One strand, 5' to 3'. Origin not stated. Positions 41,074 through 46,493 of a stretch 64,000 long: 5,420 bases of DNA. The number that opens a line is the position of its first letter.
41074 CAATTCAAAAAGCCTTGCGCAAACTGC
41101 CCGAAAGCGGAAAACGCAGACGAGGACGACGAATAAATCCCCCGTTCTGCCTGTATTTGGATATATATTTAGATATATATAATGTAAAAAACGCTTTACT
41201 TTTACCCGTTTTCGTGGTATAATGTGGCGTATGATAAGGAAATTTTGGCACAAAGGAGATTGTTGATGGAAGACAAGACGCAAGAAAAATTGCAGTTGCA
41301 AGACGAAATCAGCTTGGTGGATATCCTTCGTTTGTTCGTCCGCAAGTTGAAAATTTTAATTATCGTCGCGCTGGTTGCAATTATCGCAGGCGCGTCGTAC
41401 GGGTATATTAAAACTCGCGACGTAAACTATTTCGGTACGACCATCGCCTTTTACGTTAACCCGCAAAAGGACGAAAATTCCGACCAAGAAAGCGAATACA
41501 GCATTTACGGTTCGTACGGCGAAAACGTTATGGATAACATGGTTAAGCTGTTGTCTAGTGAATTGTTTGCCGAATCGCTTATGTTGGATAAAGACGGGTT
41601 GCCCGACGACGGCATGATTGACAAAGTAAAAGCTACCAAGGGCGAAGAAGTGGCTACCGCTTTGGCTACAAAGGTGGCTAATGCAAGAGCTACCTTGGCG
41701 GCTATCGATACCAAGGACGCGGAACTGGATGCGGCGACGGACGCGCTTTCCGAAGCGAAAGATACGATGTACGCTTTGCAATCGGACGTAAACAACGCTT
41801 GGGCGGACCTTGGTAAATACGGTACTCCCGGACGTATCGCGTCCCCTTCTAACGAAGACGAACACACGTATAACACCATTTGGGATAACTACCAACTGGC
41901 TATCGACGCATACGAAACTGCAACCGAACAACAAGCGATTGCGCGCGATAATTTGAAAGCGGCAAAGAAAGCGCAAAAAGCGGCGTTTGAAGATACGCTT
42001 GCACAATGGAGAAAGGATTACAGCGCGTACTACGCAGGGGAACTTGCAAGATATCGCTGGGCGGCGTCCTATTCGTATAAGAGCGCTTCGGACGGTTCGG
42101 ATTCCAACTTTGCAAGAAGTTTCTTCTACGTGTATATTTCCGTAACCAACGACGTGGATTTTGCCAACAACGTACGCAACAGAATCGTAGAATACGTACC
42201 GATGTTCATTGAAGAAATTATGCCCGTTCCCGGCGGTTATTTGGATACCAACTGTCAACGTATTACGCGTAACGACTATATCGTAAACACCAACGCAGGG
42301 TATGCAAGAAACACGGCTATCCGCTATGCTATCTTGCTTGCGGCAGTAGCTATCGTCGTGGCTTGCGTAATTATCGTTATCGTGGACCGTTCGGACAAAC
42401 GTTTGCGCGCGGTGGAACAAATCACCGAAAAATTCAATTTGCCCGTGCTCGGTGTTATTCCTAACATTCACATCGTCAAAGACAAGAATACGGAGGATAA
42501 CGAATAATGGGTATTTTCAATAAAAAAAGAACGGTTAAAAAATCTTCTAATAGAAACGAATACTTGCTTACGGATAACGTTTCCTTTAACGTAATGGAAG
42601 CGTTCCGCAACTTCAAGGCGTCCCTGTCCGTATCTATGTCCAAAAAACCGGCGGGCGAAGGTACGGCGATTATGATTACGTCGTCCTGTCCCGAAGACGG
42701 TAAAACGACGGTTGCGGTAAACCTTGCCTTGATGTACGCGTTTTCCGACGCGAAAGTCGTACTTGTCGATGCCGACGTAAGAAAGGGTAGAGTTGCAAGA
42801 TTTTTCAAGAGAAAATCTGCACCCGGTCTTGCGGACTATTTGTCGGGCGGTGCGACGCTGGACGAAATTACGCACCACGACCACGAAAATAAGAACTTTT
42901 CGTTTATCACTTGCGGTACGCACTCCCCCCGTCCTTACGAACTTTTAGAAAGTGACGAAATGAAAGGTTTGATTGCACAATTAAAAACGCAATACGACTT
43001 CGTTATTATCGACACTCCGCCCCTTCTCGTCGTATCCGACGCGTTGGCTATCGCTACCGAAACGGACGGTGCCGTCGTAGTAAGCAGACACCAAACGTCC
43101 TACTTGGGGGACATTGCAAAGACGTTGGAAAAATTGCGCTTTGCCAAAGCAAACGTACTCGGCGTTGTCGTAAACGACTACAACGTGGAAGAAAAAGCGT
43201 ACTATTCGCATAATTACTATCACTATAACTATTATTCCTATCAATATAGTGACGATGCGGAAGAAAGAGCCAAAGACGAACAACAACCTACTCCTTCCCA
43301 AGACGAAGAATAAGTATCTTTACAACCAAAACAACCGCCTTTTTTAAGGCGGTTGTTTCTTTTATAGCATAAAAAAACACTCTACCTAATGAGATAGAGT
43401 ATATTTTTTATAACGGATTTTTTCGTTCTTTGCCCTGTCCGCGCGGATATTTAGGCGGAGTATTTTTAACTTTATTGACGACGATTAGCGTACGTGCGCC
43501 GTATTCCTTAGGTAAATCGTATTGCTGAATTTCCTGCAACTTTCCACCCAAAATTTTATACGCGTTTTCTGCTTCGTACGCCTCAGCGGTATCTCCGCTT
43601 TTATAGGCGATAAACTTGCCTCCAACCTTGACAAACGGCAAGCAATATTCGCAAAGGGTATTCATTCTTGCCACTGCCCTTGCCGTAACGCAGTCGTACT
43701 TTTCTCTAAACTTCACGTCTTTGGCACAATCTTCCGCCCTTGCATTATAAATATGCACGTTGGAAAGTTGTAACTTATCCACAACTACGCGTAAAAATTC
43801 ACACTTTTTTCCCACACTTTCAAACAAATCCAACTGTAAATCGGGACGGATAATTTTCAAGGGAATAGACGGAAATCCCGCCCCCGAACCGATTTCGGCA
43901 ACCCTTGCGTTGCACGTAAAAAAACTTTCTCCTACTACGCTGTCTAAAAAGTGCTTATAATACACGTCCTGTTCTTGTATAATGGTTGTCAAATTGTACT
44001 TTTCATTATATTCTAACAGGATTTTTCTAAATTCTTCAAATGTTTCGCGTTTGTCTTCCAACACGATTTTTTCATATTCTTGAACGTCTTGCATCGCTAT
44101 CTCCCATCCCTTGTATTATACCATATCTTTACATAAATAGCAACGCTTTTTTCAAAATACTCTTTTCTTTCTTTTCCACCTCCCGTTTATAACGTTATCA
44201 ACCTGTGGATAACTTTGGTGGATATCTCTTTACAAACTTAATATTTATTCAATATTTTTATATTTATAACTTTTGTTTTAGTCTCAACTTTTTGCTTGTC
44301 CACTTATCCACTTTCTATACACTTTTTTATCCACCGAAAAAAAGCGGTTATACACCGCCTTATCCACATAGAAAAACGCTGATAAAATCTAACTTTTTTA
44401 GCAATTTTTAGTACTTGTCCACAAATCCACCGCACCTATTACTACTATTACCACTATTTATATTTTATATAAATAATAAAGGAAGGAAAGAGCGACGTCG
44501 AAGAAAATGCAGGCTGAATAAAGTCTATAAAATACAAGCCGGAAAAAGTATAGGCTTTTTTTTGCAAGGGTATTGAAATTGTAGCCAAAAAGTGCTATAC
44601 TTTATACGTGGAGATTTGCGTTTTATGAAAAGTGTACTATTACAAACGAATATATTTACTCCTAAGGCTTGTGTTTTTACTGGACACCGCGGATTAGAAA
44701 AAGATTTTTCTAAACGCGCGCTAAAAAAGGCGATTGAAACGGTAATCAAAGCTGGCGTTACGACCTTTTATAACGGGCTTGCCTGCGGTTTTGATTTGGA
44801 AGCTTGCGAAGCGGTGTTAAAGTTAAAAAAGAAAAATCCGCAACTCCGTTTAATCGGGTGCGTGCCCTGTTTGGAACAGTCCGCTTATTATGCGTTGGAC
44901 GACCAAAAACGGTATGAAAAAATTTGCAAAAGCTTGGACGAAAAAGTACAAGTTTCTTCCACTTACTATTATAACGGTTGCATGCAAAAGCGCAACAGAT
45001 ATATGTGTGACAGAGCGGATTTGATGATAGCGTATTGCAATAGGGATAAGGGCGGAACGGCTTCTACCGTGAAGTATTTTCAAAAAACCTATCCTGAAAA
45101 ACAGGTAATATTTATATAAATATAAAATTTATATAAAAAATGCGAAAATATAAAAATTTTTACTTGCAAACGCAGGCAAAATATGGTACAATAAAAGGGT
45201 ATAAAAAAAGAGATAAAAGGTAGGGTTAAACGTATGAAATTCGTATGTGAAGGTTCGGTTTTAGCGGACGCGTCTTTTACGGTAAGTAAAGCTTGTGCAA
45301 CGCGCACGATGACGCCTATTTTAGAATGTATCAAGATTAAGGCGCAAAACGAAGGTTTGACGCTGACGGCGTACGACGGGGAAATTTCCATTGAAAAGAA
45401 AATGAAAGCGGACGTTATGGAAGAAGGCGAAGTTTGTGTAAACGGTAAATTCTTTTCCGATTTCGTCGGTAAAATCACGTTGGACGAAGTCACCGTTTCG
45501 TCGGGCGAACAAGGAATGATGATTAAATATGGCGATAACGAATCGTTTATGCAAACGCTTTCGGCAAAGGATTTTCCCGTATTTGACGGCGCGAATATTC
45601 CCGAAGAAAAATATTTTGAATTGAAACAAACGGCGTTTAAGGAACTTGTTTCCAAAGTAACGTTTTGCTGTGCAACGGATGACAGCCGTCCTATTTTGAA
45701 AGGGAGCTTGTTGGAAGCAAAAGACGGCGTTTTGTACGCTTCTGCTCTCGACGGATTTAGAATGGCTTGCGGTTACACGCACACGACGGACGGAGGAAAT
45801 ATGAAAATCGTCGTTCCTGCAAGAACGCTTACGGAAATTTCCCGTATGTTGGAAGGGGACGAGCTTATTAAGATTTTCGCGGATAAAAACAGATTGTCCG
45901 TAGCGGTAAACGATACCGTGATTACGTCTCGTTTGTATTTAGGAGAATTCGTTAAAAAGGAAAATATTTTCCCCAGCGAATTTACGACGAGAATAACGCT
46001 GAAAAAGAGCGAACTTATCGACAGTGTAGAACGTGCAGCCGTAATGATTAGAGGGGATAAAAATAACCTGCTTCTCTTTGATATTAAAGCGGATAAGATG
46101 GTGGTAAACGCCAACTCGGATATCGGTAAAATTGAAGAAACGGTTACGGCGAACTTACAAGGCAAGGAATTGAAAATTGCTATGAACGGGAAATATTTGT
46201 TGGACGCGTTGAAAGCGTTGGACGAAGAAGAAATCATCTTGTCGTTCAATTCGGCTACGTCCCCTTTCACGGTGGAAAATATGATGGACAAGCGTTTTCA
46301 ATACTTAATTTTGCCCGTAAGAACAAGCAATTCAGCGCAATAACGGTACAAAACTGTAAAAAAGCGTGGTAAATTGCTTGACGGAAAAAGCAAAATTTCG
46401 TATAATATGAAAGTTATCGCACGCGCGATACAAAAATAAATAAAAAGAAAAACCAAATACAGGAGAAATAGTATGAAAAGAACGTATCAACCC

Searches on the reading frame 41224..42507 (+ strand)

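Call 83: search_protein_families(library=pfam, proteins=[window:41224-42507:+], max_evalue=0.001)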
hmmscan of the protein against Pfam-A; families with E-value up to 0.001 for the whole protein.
window:41224-42507:+ (427 aa): 1 family
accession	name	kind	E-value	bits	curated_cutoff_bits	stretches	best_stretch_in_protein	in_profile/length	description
PF02706.20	Wzz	-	0.00022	21.9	25.5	1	27-85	1-56/91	Chain length determinant protein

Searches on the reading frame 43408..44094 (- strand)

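Call 83: search_protein_families(library=pfam, proteins=[window:43408-44094:-], max_evalue=0.001)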
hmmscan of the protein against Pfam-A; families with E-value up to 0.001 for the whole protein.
window:43408-44094:- (228 aa): 1 family
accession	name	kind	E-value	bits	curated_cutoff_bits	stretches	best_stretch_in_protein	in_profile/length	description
PF02527.21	GidB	-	2.8e-47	160.9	27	1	17-191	3-175/184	rRNA small subunit methyltransferase G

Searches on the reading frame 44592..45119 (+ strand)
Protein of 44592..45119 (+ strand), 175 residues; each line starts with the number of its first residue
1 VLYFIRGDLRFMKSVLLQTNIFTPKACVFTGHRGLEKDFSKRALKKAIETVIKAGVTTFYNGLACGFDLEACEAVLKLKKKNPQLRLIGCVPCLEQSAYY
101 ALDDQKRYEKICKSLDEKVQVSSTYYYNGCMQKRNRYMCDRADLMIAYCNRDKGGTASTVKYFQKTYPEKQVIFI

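Call 19: search_protein_families(library=pfam, proteins=[window:44592-45119:+], max_evalue=0.1)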
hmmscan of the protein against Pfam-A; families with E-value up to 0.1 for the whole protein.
window:44592-45119:+ (175 aa): 2 families
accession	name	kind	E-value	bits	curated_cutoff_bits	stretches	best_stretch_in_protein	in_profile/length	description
PF06908.16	YpsA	-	2.1e-15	57.5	27.7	1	40-167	24-152/168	YspA SLOG family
PF01979.26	Amidohydro_1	-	0.011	15.4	25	1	28-120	28-113/345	Amidohydrolase family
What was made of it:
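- On YpsA/DUF1273 (PF06908), protein: The paralogues score 27.7 and 57.5 bits (call 19).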

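Call 77: search_protein_families(library=padloc, proteins=[window:44592-45119:+], max_evalue=0.01)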
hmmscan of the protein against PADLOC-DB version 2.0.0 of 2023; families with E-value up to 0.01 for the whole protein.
window:44592-45119:+ (175 aa): 1 family
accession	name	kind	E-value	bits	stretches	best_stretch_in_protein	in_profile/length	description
PDLC03961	ShosA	-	0.0064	13.8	0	130-162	215-247/303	-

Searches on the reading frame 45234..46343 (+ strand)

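Call 83: search_protein_families(library=pfam, proteins=[window:45234-46343:+], max_evalue=0.001)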
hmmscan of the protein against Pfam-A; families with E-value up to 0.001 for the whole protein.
window:45234-46343:+ (369 aa): 3 families
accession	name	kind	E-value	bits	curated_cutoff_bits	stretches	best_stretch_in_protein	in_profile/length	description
PF00712.24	DNA_pol3_beta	-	1.3e-37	129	24.4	3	1-117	1-119/120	DNA polymerase III beta subunit, N-terminal domain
PF02768.20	DNA_pol3_beta_3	-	3.5e-28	98.3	27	1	244-363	2-121/121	DNA polymerase III beta subunit, C-terminal domain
PF02767.21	DNA_pol3_beta_2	-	2.4e-23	83.1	27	1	129-239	1-114/116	DNA polymerase III beta subunit, central domain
